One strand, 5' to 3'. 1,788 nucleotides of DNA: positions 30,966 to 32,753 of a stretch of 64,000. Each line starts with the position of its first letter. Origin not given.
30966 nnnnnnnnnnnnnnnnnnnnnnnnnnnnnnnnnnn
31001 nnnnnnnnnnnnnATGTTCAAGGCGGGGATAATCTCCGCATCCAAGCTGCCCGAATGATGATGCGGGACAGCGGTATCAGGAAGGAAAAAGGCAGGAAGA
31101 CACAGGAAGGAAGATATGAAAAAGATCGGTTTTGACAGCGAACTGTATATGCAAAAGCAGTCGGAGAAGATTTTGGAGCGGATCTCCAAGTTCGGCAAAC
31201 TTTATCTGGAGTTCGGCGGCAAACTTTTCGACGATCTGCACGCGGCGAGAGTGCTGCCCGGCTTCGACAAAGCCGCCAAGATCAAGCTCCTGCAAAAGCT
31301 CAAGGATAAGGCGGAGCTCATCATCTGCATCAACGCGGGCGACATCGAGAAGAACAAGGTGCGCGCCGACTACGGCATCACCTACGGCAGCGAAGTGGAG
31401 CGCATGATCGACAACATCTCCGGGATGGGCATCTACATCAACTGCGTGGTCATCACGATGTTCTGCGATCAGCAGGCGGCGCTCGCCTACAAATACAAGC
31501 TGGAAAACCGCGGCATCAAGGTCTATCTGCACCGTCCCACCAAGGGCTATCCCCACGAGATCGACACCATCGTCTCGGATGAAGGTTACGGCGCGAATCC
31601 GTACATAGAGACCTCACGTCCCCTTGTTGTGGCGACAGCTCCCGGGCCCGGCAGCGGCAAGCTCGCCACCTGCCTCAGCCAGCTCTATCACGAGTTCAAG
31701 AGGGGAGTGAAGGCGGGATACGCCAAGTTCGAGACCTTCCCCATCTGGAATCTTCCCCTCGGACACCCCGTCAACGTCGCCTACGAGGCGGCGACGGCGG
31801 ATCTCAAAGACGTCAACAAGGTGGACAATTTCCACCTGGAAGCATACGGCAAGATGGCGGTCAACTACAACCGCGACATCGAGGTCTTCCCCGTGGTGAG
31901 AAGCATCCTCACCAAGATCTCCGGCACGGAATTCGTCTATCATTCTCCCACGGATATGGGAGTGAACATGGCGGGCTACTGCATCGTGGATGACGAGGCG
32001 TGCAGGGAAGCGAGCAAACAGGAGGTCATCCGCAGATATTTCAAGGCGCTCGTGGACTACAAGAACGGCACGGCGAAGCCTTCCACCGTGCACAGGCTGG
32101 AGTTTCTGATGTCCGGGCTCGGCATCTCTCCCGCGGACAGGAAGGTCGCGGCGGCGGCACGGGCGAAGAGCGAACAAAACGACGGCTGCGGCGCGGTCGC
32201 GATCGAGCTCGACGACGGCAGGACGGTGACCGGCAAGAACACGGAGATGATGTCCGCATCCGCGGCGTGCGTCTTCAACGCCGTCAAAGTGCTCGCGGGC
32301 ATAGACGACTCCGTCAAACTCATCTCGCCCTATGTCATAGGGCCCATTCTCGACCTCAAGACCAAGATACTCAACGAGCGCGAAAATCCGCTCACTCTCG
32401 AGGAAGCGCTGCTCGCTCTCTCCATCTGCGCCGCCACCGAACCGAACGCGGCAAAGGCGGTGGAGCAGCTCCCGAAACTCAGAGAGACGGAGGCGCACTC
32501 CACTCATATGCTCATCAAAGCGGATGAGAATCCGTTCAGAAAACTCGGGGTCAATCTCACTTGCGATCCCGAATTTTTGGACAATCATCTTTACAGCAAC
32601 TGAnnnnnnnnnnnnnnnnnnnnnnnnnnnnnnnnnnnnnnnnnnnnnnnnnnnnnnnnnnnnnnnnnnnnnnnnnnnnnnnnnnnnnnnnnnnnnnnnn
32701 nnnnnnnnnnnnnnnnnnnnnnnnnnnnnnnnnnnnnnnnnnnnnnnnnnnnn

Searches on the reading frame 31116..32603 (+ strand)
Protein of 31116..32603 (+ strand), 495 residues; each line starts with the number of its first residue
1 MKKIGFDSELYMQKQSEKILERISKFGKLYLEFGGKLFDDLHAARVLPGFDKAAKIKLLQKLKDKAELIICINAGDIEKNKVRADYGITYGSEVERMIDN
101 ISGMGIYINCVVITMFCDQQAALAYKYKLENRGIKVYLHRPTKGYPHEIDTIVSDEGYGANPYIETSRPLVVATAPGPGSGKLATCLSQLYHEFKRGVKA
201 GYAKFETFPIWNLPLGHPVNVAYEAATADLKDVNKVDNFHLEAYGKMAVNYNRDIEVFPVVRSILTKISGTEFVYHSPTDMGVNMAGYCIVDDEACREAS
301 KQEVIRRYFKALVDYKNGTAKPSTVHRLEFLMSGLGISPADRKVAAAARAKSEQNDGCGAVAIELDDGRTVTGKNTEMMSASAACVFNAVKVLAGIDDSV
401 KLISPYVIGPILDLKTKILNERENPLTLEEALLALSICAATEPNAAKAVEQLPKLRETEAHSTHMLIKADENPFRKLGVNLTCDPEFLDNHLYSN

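Call 77: search_protein_families(library=pfam, proteins=[window:31116-32603:+], max_evalue=0.00001)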
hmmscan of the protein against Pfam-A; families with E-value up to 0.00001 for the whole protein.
window:31116-32603:+ (495 aa): 2 families
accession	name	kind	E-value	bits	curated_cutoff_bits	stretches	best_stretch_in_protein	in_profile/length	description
PF08903.17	DUF1846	-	9.8e-167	554.3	27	1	4-334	1-331/333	Domain of unknown function DUF1846, N-terminal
PF20921.3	DUF1846_C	-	9e-56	188.3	27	1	341-493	2-153/153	Domain of unknown function DUF1846, C-terminal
